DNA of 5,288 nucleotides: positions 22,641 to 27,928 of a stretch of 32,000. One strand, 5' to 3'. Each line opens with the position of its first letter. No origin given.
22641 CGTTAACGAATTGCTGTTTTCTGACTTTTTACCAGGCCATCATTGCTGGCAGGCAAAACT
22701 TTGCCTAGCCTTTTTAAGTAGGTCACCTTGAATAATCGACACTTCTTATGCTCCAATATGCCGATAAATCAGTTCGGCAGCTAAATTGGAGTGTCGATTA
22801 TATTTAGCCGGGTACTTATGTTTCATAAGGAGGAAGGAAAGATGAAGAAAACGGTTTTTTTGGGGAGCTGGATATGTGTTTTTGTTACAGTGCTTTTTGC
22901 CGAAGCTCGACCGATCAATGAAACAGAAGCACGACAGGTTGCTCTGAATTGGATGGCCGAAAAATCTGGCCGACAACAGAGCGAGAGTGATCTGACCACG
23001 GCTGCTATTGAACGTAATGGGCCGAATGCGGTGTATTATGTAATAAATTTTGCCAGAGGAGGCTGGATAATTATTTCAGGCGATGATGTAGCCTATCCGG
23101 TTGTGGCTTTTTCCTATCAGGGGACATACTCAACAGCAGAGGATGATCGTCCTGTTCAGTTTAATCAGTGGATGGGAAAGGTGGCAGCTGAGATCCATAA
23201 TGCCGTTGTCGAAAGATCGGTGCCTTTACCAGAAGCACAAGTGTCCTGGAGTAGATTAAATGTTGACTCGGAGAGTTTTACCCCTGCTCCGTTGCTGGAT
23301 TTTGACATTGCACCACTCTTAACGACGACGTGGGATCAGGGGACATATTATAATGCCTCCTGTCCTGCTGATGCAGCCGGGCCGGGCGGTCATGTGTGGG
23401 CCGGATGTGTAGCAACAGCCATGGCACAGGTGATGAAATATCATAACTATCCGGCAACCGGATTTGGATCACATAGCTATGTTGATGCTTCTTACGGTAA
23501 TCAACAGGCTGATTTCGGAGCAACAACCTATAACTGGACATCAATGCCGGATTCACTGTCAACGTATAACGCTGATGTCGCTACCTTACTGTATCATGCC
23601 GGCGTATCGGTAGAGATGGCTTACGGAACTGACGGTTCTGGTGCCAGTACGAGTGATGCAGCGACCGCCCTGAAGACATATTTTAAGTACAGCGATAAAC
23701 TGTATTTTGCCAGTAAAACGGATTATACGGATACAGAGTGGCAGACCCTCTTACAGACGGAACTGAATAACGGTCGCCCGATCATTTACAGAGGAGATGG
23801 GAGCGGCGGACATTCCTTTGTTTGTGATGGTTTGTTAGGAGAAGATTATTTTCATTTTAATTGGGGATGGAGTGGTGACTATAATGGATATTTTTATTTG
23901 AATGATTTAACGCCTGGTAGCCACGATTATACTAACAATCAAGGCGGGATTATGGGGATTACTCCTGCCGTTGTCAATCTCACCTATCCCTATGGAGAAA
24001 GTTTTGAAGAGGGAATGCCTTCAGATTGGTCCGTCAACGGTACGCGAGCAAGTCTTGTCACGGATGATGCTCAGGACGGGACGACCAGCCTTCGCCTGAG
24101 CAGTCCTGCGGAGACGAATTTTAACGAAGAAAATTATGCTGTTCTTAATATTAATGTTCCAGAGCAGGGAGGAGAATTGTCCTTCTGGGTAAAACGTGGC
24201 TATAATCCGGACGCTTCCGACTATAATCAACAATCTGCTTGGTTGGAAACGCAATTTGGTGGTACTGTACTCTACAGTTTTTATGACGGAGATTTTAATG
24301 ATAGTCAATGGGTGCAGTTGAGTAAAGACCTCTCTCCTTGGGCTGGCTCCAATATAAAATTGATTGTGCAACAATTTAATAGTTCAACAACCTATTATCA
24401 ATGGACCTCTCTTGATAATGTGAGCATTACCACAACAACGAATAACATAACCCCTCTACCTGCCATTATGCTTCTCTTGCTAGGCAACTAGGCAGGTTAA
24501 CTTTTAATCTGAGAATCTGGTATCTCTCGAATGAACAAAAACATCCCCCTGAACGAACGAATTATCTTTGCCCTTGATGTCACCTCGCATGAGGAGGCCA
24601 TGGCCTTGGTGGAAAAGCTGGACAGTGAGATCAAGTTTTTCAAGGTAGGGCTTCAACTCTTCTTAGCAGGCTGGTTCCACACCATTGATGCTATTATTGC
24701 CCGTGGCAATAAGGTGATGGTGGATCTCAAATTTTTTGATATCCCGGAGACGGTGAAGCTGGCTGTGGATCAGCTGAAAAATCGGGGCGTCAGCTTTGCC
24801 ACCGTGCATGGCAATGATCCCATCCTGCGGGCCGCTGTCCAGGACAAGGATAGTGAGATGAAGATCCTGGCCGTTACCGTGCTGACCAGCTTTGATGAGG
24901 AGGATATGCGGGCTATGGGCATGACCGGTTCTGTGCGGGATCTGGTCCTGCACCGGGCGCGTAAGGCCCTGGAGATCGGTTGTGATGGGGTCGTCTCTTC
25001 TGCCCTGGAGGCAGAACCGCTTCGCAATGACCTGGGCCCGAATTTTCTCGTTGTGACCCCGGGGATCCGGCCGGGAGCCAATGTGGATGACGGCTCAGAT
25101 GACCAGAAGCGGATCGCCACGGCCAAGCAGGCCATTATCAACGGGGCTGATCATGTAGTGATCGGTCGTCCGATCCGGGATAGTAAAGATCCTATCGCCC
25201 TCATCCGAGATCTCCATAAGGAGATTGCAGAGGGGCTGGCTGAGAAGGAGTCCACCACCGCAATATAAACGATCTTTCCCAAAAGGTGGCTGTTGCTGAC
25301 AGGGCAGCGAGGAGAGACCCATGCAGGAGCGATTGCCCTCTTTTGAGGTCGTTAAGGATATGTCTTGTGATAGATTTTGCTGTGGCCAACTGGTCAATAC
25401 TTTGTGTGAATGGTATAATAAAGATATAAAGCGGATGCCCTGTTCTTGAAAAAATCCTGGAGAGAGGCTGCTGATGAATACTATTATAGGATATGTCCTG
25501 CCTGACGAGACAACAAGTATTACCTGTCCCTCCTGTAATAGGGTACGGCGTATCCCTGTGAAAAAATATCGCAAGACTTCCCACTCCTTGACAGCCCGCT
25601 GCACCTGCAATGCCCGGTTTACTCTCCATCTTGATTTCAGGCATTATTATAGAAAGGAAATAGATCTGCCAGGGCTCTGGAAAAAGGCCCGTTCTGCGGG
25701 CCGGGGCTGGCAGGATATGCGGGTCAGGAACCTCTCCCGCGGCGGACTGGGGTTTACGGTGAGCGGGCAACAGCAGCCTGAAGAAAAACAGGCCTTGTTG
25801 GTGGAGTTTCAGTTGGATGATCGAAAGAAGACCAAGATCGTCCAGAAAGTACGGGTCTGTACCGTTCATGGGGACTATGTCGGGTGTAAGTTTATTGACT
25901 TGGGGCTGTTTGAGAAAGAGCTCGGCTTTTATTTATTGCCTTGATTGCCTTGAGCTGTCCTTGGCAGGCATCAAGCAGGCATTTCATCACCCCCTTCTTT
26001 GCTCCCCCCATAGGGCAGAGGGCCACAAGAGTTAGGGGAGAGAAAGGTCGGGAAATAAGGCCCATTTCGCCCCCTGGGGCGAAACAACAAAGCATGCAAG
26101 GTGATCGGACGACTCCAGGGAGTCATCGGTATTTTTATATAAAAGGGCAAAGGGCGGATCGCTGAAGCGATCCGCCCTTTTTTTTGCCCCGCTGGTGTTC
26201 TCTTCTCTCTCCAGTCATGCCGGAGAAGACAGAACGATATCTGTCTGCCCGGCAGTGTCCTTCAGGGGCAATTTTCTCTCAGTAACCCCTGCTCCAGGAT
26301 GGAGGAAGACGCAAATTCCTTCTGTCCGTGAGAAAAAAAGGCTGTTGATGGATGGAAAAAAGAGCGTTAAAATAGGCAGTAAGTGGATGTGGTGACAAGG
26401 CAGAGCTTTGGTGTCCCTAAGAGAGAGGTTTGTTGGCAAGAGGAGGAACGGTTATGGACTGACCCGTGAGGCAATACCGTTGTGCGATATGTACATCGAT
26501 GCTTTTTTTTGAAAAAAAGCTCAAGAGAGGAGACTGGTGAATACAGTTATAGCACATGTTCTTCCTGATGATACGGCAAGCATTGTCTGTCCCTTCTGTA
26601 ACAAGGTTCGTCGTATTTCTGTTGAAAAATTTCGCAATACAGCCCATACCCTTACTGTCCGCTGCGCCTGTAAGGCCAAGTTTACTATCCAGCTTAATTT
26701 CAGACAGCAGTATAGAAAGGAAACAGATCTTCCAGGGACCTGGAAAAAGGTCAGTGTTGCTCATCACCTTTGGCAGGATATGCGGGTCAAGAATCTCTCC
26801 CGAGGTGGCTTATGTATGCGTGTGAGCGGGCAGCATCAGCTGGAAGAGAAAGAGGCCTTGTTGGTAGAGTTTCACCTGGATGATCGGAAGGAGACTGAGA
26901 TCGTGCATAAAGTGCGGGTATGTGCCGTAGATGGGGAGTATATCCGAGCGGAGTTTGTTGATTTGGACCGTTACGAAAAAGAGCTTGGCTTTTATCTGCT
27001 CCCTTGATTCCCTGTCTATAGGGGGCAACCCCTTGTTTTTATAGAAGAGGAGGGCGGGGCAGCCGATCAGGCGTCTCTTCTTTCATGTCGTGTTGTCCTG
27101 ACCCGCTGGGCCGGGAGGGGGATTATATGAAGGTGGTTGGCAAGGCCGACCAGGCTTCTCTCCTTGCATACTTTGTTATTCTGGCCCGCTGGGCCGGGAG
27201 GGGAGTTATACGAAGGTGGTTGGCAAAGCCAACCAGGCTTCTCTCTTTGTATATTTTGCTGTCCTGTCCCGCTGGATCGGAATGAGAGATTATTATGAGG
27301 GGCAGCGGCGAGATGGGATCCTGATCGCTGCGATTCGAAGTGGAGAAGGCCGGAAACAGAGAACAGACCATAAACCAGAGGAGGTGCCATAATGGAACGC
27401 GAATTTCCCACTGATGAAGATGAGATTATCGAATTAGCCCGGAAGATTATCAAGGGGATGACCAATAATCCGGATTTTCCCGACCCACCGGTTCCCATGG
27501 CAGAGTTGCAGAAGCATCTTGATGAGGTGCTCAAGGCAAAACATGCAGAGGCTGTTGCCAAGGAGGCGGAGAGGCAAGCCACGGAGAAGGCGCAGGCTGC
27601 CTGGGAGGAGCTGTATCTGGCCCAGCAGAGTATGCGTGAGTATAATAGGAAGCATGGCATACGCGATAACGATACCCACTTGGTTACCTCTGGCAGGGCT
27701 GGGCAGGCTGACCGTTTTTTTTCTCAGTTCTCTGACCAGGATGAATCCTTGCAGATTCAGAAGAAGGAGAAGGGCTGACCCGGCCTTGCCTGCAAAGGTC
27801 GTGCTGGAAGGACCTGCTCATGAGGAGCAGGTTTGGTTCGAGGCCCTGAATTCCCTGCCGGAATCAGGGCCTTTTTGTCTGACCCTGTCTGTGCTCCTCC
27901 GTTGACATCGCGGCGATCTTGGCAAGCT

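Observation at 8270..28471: The promoter-box-repeat module is dispersed, with at least 5 copies all in + orientation and 0-15 repeat units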

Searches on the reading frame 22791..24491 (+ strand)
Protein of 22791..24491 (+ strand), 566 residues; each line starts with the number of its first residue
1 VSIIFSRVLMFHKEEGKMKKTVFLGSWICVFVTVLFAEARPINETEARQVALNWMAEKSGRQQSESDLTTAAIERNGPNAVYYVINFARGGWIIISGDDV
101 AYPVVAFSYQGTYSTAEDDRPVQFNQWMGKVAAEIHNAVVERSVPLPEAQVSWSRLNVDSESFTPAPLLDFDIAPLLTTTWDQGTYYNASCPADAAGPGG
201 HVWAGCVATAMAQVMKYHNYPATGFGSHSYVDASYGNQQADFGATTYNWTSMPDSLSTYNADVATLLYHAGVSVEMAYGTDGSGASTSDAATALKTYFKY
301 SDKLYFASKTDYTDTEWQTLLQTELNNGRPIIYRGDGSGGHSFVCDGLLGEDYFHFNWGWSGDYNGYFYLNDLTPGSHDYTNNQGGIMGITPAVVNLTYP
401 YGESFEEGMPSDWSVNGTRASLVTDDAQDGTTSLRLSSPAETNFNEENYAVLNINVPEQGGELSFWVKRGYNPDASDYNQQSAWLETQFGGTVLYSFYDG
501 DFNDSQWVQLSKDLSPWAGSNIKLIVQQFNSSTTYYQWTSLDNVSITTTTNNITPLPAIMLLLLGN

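Call 36: search_protein_families(library=pfam, proteins=[window:22791-24491:+], max_evalue=0.01)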
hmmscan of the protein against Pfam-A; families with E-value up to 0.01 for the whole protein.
window:22791-24491:+ (566 aa): 2 families
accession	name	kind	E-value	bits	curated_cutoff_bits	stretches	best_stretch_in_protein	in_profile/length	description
PF01640.23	Peptidase_C10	-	7.6e-61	206.2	26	1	181-368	1-194/194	Peptidase C10 family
PF13734.11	Inhibitor_I69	-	9.9e-18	64.9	25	1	39-135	1-98/98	Spi protease inhibitor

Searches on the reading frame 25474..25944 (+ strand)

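Call 11: search_protein_families(library=pfam, proteins=[window:25474-25944:+], max_evalue=0.01)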
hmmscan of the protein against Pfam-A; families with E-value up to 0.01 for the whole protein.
window:25474-25944:+ (156 aa): 1 family
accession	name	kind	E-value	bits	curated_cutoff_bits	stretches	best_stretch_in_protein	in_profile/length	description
PF07238.19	PilZ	-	1.3e-07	32.3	22.5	1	56-143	3-88/102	PilZ domain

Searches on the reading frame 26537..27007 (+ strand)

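Call 11: search_protein_families(library=pfam, proteins=[window:26537-27007:+], max_evalue=0.01)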
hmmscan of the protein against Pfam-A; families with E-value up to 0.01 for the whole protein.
window:26537-27007:+ (156 aa): 2 families
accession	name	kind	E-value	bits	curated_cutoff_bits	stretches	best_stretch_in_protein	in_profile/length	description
PF07238.19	PilZ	-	5.3e-07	30.4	22.5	1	56-148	3-93/102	PilZ domain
PF13717.11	Zn_ribbon_4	-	0.0031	17.9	30.3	1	16-50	3-36/36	zinc-ribbon domain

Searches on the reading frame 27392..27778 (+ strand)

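Call 11: search_protein_families(library=pfam, proteins=[window:27392-27778:+], max_evalue=0.01)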
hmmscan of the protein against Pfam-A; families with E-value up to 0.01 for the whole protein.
window:27392-27778:+ (128 aa): 0 families

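Call 68: search_protein_families(library=ncbifam, proteins=[window:27392-27778:+], max_evalue=0.1)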
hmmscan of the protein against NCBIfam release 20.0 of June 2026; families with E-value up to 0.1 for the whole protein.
window:27392-27778:+ (128 aa): 0 families

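Call 69: search_protein_families(library=phrogs, proteins=[window:27392-27778:+], max_evalue=0.1)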
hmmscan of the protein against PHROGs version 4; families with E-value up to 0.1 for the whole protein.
window:27392-27778:+ (128 aa): 1 family
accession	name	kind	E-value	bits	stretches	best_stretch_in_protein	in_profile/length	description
phrog_31984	-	unknown function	0.049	14.7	1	72-107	12-46/77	-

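Call 88: search_protein_families(library=padloc, proteins=[window:27392-27778:+], max_evalue=0.1)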
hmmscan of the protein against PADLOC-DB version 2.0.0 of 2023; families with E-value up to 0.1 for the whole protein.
window:27392-27778:+ (128 aa): 0 families
